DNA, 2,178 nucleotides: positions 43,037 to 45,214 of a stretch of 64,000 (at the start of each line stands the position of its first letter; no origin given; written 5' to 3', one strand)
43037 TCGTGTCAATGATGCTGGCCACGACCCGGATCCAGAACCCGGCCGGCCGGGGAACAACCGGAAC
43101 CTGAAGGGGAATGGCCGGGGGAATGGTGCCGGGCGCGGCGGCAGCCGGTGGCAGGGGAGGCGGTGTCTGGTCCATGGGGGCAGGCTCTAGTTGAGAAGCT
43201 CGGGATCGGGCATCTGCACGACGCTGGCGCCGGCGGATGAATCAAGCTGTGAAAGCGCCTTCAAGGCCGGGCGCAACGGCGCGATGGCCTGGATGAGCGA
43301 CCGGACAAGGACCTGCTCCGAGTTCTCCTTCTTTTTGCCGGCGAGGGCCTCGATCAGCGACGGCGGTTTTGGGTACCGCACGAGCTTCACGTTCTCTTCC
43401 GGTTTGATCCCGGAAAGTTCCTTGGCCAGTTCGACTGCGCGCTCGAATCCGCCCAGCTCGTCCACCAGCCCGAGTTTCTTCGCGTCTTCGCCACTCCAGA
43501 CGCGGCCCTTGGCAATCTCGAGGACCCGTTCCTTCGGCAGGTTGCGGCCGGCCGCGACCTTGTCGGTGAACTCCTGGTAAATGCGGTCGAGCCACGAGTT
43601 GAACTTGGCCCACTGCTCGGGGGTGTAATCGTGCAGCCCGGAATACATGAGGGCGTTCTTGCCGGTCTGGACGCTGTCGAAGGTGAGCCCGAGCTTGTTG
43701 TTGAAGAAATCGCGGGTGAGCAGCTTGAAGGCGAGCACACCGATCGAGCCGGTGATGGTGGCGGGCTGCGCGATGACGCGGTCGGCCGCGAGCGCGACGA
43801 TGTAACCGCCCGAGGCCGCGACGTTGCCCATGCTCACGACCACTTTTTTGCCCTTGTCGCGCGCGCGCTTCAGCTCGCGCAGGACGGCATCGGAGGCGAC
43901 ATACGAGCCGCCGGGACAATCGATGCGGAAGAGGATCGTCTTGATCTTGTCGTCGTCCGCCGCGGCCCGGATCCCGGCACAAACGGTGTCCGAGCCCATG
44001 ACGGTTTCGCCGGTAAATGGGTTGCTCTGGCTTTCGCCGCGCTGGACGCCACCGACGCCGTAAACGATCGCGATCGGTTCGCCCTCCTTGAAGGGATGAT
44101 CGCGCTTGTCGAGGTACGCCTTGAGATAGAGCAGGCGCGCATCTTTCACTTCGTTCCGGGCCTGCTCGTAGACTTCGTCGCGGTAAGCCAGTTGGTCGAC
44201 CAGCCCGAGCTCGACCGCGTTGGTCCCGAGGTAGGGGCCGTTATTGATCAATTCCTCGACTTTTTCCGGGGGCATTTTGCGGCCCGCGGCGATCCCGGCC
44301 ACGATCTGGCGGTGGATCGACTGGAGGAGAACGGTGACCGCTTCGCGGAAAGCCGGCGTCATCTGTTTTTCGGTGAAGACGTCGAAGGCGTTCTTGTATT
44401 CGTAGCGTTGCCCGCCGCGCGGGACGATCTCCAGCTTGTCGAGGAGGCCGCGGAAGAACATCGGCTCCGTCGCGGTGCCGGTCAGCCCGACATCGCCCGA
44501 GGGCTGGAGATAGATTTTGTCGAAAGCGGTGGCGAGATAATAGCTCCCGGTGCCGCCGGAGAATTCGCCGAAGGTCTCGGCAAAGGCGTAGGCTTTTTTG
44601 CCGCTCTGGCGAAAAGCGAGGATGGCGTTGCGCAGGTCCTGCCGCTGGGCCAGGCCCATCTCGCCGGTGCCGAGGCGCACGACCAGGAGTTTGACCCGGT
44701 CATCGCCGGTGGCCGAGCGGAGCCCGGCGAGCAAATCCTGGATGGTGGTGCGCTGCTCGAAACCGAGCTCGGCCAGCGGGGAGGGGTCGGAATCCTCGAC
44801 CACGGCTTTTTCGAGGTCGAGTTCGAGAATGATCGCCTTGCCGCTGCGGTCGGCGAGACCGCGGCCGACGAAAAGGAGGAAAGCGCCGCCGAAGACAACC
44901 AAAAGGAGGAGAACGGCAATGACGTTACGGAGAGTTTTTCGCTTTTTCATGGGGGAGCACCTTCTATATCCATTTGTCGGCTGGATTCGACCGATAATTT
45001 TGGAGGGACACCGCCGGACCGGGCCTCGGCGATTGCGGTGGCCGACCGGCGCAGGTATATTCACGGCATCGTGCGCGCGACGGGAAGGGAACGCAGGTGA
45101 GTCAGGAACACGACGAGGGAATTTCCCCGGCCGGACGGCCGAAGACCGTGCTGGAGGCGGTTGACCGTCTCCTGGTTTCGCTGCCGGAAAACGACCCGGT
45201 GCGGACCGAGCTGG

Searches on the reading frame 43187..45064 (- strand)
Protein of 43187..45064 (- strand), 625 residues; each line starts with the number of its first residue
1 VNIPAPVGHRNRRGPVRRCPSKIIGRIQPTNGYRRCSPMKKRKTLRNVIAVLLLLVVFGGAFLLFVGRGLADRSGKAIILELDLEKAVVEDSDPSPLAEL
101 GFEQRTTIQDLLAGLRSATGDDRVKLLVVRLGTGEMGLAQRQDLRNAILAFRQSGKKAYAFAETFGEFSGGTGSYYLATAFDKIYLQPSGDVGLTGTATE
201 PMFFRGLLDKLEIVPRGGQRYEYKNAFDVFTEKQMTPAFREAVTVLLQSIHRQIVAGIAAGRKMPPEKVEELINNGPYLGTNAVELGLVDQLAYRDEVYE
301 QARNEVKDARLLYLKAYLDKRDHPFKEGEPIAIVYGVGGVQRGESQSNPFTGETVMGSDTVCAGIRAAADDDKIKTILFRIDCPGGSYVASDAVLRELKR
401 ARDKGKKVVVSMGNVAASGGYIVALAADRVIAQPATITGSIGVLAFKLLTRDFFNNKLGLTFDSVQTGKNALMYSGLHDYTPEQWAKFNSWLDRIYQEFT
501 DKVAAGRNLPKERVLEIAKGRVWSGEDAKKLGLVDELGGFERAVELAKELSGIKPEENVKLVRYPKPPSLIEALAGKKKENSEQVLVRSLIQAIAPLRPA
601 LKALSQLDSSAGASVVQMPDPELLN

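Call 23: find_related_loci(query=window:43187-45064:-, collection=genome_contigs, flank=10000)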
Query window:43187-45064:- (625 aa) in genome_contigs; peptide patterns used: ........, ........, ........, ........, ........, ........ (x = any residue, [..] = any of these).
120 stretches matched a pattern; 3 encode a relative of the query (tblastn E <= 1e-3); 3 distinct loci.
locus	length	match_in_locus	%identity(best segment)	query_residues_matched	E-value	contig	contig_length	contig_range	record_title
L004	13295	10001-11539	48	76-592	1e-145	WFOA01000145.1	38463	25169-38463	MAG: Acidimicrobiia bacterium isolate S012_128 k151_58226, whole genome shotgun sequence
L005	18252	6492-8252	44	34-619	4e-159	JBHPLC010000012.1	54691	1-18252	Candidate division KSB1 bacterium isolate SAG AM-322-I22 AM-322-I22_NODE_12, whole genome shotgun sequence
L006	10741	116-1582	49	73-564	6e-143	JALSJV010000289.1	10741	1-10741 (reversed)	MAG: Acidimicrobiia bacterium isolate 354-166_metabat2_scaf2bin.111 354-166_scaffold_6133_c1, whole genome shotgun seque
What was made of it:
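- On Integrase-mobilised tRNA-linked genomic island: The nearest genomes found through SppA are 44-49% identical (call 23).
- Presence or absence in close relatives could not be tested (call 23).
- Tried and rejected: Island absent from relatives: a genome_contigs scan with SppA returned only 44-49% relatives from other phyla (call 23).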
